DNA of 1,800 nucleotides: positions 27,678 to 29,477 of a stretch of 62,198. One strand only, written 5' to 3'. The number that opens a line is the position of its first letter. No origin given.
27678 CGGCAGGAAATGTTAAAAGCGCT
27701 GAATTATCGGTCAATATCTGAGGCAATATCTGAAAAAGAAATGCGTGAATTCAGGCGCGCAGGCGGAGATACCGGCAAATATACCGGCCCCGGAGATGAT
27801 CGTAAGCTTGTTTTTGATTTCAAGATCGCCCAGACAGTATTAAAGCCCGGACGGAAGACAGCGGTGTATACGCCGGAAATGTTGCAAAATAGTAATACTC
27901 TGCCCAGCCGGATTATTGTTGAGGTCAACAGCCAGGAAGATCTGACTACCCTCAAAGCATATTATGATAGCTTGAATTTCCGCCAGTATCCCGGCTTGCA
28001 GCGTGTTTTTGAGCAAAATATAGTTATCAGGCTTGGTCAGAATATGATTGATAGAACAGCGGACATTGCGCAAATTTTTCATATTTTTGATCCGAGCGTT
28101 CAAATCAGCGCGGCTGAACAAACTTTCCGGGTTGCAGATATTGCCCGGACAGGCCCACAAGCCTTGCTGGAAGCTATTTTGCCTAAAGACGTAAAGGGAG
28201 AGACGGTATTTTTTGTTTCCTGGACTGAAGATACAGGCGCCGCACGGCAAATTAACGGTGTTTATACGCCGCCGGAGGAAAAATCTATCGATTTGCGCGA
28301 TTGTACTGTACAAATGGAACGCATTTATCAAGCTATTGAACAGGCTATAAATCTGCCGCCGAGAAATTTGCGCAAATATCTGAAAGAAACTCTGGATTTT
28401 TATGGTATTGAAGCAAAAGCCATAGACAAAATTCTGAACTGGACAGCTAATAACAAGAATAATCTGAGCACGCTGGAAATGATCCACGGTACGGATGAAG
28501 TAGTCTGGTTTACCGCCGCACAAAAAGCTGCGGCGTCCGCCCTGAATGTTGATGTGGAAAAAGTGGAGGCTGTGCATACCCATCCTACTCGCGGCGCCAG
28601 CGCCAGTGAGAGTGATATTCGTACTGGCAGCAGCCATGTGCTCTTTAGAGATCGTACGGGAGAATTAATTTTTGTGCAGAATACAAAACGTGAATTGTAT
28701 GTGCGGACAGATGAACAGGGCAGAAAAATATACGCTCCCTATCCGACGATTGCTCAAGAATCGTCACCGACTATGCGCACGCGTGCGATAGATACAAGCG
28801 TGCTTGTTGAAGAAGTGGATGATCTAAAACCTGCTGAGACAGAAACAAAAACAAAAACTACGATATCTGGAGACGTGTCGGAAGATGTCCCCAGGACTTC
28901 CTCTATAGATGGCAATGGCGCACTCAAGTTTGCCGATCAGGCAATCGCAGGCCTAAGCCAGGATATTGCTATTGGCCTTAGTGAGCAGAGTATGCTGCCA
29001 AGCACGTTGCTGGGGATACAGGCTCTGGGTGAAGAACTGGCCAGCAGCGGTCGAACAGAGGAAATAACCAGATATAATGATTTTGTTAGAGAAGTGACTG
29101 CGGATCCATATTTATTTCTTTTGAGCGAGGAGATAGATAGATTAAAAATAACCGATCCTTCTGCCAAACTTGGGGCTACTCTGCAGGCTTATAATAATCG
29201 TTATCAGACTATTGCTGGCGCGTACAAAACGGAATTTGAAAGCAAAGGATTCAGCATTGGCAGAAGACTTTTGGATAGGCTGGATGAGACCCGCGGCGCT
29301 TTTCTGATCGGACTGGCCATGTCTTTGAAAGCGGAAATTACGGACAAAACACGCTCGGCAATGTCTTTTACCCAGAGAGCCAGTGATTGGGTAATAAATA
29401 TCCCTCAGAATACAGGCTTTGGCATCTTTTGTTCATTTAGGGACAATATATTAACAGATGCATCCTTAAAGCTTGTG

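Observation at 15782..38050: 22-kb AT-rich block of five co-directional genes of unknown function inserted between lexA and purH - candidate undescribed system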

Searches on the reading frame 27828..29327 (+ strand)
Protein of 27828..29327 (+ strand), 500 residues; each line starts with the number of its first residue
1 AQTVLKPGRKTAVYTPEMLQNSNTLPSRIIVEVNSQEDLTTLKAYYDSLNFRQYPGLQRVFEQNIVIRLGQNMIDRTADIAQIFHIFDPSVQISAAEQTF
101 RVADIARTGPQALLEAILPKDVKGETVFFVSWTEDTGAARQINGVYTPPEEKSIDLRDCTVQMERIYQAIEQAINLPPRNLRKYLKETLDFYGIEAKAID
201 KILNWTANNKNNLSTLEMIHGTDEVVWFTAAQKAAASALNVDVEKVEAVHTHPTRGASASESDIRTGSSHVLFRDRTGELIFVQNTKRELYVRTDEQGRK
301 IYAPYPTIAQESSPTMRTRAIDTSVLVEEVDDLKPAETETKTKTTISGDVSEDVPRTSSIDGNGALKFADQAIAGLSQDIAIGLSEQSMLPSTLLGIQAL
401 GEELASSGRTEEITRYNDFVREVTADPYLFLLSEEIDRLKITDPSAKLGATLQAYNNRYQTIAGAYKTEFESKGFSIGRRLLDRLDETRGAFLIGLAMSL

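Call 43: search_protein_families(library=pfam, proteins=[window:27828-29327:+], max_evalue=10)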
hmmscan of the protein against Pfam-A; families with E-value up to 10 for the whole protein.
window:27828-29327:+ (500 aa): 2 families
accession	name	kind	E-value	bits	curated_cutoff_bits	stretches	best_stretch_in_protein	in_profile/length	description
PF14464.11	Prok-JAB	-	0.015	15.6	25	1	222-270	46-93/114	Prokaryotic homologs of the JAB domain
PF03172.18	HSR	-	0.14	12.8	24.9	1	29-62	61-94/99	HSR domain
